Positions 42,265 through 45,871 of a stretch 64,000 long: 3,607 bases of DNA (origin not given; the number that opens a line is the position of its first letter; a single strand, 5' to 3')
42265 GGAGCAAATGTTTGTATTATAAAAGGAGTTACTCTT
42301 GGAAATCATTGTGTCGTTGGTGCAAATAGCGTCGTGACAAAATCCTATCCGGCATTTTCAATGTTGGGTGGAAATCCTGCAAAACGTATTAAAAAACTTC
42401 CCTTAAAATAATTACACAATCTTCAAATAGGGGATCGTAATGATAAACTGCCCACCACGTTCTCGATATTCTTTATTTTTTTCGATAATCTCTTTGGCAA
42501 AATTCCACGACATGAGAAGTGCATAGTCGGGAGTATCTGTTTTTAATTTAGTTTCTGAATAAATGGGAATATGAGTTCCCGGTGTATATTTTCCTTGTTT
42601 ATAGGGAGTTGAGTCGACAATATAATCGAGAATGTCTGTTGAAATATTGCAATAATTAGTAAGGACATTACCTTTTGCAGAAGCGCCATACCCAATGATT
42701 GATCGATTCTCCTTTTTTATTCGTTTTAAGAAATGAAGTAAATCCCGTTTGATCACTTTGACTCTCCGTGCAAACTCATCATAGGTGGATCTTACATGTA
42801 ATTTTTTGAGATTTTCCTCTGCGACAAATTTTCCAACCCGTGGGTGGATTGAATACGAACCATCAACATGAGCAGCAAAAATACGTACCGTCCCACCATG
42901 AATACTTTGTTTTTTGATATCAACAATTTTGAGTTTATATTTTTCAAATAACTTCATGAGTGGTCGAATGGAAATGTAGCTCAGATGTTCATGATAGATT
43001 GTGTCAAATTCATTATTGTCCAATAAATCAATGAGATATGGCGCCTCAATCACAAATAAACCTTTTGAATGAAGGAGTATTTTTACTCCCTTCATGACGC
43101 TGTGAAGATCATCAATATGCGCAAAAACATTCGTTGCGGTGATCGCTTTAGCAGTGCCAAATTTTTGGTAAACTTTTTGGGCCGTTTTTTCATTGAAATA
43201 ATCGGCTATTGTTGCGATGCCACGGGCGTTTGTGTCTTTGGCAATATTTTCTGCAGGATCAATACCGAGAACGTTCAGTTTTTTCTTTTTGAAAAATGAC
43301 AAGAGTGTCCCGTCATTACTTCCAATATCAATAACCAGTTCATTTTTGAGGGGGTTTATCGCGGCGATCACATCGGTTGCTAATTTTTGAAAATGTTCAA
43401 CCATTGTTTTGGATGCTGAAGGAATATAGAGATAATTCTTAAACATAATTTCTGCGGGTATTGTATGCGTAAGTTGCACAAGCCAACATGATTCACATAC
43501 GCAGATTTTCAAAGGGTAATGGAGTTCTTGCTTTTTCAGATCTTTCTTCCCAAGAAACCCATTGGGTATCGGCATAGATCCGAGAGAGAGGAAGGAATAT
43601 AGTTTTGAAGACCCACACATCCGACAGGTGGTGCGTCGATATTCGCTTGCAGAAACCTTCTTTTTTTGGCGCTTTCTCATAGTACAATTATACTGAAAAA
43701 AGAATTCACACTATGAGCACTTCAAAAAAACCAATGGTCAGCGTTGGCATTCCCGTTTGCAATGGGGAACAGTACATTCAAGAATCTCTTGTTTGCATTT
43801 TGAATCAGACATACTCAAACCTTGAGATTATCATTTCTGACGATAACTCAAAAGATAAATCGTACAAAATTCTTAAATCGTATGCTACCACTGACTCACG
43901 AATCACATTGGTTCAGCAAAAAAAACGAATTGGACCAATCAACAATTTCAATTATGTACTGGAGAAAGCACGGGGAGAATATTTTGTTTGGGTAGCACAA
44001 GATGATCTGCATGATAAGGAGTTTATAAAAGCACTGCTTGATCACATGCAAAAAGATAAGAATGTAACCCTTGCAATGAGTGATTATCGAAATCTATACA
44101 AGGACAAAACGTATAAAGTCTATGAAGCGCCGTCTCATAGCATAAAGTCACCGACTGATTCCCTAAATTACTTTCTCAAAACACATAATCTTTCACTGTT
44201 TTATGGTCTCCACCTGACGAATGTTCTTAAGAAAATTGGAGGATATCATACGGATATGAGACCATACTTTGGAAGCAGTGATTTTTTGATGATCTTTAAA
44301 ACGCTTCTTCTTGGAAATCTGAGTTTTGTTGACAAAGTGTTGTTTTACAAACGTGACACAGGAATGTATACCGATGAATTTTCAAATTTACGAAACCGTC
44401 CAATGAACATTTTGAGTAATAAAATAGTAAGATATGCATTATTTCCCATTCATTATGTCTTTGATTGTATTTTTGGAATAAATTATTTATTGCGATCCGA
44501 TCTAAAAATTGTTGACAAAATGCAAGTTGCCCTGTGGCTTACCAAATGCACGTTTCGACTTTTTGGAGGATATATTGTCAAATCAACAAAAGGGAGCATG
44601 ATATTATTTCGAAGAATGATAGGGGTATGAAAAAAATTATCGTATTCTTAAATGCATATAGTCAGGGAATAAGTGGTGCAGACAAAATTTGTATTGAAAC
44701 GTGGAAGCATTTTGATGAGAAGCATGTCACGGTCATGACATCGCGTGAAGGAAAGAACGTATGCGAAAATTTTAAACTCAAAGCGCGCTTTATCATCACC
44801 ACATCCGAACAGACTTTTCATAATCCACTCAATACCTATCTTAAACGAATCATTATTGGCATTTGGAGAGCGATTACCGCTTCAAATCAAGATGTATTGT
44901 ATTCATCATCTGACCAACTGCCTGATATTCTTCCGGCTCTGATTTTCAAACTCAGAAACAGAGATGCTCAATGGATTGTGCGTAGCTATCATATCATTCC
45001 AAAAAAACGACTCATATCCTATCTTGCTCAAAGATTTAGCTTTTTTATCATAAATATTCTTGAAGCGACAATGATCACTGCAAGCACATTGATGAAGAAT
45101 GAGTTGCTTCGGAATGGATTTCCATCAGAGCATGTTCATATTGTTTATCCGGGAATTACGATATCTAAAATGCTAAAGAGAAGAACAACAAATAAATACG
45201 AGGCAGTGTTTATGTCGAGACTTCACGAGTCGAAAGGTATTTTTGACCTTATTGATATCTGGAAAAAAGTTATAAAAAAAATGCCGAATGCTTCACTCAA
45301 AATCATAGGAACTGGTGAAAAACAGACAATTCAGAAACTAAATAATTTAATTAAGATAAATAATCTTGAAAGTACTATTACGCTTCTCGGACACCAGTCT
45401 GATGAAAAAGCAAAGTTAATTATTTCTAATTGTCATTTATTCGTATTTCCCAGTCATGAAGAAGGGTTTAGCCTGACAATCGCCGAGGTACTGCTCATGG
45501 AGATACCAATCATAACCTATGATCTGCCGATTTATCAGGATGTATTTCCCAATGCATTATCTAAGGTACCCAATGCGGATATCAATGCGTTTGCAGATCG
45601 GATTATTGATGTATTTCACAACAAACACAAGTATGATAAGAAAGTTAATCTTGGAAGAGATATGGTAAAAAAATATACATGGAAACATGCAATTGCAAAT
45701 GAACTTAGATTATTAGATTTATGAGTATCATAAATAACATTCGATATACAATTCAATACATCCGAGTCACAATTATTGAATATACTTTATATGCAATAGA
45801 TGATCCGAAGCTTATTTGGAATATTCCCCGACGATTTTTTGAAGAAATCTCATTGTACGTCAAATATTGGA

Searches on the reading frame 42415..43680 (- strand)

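Call 67: search_protein_families(library=pfam, proteins=[window:42415-43680:-], max_evalue=0.001)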
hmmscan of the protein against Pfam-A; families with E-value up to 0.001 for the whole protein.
window:42415-43680:- (422 aa): 6 families
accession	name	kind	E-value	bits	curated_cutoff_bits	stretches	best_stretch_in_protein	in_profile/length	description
PF08484.17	Methyltransf_14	-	5.2e-59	199.1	23.5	1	260-417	2-160/160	C-methyltransferase C-terminal domain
PF08421.16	Methyltransf_13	-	3.9e-22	78.6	31.3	1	19-80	1-62/62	Putative zinc binding domain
PF13489.12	Methyltransf_23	-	1.1e-15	58.1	27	1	98-253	6-162/164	Methyltransferase domain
PF08242.18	Methyltransf_12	-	3.6e-07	31.3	30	1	117-208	1-97/98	Methyltransferase domain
PF08241.18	Methyltransf_11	-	5.9e-05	24.1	21.2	1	118-211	2-95/95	Methyltransferase domain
PF13649.12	Methyltransf_25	-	0.00081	20.5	27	0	116-207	1-97/97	Methyltransferase domain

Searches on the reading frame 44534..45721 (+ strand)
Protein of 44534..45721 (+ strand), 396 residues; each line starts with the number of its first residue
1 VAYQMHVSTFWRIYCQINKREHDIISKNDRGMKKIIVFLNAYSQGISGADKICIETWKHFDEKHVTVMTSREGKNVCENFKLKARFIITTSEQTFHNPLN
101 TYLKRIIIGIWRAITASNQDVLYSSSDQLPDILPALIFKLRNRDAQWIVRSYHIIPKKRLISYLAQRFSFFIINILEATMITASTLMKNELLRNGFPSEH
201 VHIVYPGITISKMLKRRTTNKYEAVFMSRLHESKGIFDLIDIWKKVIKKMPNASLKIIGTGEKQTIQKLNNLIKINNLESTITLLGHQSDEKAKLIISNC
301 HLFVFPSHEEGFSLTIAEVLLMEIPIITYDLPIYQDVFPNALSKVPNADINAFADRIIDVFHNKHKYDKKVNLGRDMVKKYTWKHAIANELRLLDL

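Call 67: search_protein_families(library=pfam, proteins=[window:44534-45721:+], max_evalue=0.001)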
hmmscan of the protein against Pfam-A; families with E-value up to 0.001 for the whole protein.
window:44534-45721:+ (396 aa): 4 families
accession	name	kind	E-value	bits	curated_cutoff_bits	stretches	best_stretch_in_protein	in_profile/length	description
PF00534.26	Glycos_transf_1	-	1.7e-23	83.4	26.4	1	219-369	13-164/172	Glycosyl transferases group 1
PF13692.12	Glyco_trans_1_4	-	4.4e-21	76.1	27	1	224-362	4-141/142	Glycosyl transferases group 1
PF20706.3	GT4-conflict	-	3e-10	40.1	26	1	191-327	164-309/385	Family 4 Glycosyltransferase in conflict systems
PF13439.12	Glyco_transf_4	-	7.6e-06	26.5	28.5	1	53-211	8-169/170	Glycosyltransferase Family 4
